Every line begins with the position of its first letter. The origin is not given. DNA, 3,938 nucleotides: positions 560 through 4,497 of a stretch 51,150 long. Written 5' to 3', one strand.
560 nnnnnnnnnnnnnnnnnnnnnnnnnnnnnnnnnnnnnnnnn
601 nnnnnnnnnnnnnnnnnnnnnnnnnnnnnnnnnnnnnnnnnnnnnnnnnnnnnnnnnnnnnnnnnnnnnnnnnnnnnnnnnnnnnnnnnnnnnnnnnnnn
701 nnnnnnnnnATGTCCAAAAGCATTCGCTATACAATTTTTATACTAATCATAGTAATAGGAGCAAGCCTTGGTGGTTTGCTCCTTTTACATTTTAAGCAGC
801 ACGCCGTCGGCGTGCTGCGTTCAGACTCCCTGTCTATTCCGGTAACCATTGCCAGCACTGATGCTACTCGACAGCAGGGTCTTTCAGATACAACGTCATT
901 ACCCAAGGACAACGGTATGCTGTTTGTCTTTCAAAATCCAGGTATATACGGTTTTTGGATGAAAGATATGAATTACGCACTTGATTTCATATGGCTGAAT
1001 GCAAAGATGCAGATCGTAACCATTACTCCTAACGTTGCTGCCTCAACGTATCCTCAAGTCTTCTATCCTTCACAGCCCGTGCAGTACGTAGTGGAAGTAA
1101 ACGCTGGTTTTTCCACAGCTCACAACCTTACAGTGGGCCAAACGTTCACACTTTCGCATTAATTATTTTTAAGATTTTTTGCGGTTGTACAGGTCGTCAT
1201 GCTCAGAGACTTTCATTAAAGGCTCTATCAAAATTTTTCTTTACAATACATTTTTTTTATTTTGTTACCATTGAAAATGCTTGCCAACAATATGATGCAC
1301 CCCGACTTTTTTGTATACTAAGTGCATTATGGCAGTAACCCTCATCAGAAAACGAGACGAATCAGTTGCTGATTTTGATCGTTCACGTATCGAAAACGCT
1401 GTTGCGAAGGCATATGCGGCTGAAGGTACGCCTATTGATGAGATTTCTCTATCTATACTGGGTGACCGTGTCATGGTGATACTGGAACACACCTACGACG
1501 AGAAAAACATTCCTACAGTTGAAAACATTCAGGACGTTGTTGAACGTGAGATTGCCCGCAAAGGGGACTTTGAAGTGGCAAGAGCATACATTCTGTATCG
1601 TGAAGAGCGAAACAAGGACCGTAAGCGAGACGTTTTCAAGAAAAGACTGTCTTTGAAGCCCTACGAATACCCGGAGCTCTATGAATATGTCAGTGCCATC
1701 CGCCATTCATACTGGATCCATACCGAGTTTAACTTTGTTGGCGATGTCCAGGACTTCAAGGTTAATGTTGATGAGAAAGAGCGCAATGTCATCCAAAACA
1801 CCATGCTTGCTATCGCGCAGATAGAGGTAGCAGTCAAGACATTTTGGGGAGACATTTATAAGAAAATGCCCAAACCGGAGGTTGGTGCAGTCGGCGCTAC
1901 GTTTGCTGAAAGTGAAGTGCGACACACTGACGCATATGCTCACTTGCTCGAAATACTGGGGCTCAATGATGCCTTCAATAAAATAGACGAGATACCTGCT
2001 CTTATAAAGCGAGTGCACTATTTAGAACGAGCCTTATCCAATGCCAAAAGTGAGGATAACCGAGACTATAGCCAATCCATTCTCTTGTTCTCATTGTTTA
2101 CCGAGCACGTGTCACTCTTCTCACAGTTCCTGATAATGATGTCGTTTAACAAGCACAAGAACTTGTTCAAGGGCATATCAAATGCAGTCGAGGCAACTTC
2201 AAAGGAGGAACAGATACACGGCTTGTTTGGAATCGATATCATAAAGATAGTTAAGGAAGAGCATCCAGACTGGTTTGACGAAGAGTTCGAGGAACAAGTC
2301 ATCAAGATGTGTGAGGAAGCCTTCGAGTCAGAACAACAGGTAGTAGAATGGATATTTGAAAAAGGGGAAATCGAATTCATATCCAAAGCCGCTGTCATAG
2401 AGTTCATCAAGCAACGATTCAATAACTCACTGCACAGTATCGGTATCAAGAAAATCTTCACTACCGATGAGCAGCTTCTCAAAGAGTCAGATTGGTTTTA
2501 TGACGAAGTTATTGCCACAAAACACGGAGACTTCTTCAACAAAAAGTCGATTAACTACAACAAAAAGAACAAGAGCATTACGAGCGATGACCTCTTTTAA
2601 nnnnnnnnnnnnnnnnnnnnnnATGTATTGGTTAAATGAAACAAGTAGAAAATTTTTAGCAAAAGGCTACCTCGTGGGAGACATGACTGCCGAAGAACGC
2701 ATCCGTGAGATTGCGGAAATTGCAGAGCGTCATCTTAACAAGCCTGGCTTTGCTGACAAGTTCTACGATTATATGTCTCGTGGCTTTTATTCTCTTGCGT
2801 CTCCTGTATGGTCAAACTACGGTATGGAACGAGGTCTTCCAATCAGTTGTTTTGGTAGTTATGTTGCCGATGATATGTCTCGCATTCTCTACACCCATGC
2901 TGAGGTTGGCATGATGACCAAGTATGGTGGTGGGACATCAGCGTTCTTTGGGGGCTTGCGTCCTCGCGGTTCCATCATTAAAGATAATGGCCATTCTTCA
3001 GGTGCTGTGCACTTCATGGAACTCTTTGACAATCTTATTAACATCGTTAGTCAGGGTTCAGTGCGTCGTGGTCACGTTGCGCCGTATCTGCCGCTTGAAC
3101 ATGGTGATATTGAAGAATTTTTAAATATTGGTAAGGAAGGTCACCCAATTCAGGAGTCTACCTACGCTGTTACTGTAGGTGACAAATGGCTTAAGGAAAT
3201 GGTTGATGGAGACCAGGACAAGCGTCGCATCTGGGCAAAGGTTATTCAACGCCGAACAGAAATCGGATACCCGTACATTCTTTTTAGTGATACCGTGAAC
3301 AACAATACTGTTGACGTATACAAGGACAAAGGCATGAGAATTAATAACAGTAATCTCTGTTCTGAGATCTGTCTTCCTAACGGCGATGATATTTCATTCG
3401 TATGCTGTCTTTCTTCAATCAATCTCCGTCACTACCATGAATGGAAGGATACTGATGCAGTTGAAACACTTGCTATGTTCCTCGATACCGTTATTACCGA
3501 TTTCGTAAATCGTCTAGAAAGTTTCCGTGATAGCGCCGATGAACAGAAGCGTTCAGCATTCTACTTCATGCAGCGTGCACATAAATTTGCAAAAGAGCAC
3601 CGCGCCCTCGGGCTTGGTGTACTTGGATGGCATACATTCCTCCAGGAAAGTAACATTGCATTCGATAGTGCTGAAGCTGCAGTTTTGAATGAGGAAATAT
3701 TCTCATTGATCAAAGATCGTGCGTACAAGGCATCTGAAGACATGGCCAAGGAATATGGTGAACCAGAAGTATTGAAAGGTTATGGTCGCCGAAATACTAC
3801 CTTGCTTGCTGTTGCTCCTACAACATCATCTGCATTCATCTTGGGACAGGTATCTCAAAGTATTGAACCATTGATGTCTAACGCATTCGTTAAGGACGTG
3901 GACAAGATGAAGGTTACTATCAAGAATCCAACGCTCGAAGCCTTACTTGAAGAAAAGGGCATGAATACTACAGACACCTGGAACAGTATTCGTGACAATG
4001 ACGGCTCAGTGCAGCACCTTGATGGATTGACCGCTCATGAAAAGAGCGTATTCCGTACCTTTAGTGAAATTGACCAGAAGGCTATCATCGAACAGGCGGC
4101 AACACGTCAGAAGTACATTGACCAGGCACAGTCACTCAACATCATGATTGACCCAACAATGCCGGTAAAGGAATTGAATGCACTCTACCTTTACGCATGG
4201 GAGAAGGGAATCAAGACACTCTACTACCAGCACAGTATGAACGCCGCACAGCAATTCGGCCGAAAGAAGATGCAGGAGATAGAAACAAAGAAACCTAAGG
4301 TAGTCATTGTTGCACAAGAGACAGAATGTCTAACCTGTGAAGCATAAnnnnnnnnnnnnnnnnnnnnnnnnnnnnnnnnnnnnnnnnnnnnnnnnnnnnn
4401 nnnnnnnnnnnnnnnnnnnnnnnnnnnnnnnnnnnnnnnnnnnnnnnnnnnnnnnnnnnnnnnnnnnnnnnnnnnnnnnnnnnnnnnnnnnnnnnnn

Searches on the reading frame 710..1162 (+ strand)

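Call 30: search_protein_families(library=pfam, proteins=[window:710-1162:+])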
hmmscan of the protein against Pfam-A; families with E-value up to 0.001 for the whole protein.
window:710-1162:+ (150 aa): 1 family
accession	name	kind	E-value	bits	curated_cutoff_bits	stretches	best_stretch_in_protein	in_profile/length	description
PF02643.20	DUF192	-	4.1e-27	94.6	27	1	44-146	2-94/96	Uncharacterized ACR, COG1430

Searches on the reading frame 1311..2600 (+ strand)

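Call 30: search_protein_families(library=pfam, proteins=[window:1311-2600:+])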
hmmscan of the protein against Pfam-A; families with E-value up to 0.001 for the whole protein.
window:1311-2600:+ (429 aa): 2 families
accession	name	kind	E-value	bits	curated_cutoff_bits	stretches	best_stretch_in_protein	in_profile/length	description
PF00268.27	Ribonuc_red_sm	-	1.6e-58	198.8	33.6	1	113-386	2-277/281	Ribonucleotide reductase, small chain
PF03477.21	ATP-cone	-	3.5e-19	69.6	25.8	1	12-101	3-87/88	ATP cone domain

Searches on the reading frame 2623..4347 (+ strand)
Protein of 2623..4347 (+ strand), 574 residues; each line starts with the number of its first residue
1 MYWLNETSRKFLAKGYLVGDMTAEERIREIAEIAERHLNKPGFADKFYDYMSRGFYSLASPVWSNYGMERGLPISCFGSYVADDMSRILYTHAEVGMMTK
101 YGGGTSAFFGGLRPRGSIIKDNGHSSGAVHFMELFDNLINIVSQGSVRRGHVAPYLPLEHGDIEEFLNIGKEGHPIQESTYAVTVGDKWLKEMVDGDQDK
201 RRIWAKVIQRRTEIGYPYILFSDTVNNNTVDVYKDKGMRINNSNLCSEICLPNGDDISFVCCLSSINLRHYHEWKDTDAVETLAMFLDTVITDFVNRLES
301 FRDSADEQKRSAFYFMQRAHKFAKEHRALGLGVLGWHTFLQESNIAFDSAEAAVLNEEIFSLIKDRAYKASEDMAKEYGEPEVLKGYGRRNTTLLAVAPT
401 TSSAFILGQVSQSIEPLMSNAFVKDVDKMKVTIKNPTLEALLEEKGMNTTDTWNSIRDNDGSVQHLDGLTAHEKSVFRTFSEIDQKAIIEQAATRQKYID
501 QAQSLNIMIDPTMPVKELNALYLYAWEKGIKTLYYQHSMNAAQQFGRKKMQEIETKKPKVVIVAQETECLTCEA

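Call 30: search_protein_families(library=pfam, proteins=[window:2623-4347:+])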
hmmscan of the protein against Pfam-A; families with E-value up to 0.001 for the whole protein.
window:2623-4347:+ (574 aa): 2 families
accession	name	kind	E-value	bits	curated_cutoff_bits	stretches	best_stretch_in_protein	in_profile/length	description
PF02867.20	Ribonuc_red_lgC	-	5e-97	326.1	23.9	3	384-535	373-522/523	Ribonucleotide reductase, barrel domain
PF00317.26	Ribonuc_red_lgN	-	2.1e-06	28.1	28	1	4-71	3-77/77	Ribonucleotide reductase, all-alpha domain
